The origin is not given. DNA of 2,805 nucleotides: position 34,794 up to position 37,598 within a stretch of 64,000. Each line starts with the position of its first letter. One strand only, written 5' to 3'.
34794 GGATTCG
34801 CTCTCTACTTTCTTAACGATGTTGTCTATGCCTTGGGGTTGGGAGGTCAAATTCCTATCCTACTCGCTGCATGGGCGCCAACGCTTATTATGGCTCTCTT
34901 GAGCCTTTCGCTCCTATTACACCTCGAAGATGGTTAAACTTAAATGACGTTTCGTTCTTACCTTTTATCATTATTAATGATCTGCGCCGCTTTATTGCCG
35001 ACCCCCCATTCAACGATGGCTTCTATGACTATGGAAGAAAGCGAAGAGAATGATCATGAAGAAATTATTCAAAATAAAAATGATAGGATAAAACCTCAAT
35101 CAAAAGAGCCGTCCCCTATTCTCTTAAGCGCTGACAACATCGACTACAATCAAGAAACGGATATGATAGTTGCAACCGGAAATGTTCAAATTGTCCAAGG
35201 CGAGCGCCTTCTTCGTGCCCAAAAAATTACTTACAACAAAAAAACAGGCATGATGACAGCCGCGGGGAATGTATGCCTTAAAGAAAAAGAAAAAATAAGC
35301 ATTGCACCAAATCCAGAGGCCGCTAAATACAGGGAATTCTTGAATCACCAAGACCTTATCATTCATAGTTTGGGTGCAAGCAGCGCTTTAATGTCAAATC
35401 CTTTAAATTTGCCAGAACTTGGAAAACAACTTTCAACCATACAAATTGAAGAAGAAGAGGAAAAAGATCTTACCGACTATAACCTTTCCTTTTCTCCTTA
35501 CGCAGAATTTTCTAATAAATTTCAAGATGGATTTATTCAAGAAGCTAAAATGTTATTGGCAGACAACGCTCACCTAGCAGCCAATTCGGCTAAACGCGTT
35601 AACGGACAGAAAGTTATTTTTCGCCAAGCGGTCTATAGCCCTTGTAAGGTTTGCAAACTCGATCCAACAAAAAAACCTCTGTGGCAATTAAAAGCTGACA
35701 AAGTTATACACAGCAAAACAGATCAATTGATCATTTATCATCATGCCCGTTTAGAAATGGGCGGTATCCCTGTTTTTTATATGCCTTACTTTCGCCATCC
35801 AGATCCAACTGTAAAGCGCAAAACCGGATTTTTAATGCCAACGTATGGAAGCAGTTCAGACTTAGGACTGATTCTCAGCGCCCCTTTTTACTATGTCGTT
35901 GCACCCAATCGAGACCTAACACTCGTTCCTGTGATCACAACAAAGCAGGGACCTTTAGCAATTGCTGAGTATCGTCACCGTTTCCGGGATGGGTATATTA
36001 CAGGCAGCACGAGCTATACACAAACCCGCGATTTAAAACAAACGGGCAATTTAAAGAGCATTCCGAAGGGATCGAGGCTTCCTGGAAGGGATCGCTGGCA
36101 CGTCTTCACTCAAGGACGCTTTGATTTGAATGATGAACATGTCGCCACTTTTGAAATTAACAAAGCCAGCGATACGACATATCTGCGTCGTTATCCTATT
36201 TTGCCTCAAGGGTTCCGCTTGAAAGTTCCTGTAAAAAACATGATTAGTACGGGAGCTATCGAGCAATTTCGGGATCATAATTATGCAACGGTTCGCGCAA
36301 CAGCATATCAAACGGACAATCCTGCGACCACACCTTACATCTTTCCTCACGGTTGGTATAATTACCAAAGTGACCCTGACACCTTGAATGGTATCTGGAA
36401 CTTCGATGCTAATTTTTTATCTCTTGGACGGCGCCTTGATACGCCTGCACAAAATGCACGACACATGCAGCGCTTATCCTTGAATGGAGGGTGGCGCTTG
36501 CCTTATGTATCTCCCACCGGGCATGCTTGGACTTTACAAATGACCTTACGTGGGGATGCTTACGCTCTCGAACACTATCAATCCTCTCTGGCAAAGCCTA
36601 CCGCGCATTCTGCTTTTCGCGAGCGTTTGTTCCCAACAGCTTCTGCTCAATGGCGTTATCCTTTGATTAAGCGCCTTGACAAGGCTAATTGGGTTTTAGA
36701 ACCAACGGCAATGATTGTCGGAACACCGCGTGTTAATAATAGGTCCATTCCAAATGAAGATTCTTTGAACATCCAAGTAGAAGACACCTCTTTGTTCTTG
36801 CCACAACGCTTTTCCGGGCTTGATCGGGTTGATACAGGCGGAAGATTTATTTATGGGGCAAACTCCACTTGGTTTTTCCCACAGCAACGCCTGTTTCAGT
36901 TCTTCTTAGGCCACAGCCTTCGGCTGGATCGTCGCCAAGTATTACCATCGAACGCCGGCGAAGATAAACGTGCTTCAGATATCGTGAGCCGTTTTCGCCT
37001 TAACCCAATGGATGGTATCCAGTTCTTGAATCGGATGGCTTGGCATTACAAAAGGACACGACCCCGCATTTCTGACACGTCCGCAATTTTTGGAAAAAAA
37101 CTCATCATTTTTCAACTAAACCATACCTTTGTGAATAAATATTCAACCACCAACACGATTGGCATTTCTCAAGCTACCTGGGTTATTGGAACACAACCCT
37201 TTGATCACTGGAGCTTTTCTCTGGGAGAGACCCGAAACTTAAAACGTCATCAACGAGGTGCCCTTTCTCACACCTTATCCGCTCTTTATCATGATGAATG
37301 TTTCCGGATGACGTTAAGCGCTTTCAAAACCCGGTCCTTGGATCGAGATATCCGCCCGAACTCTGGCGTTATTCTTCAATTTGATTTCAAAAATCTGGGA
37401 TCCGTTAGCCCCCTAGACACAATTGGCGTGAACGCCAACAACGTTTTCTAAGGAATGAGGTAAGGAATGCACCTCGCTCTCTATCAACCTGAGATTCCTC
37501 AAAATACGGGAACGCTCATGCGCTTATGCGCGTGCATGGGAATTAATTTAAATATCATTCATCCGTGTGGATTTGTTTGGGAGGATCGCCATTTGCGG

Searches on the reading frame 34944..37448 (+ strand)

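Call 45: search_protein_families(library=pfam, proteins=[window:34944-37448:+], max_evalue=0.00001)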
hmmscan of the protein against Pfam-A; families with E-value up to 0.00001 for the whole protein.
window:34944-37448:+ (835 aa): 2 families
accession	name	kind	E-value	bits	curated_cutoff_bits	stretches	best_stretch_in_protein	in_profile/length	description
PF04453.20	LptD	-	5.8e-50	171.1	22.4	1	382-745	1-373/384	LPS transport system D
PF03968.19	LptD_N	-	1.2e-06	29.2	20.4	1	62-109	3-44/113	LptA/(LptD N-terminal domain) LPS transport protein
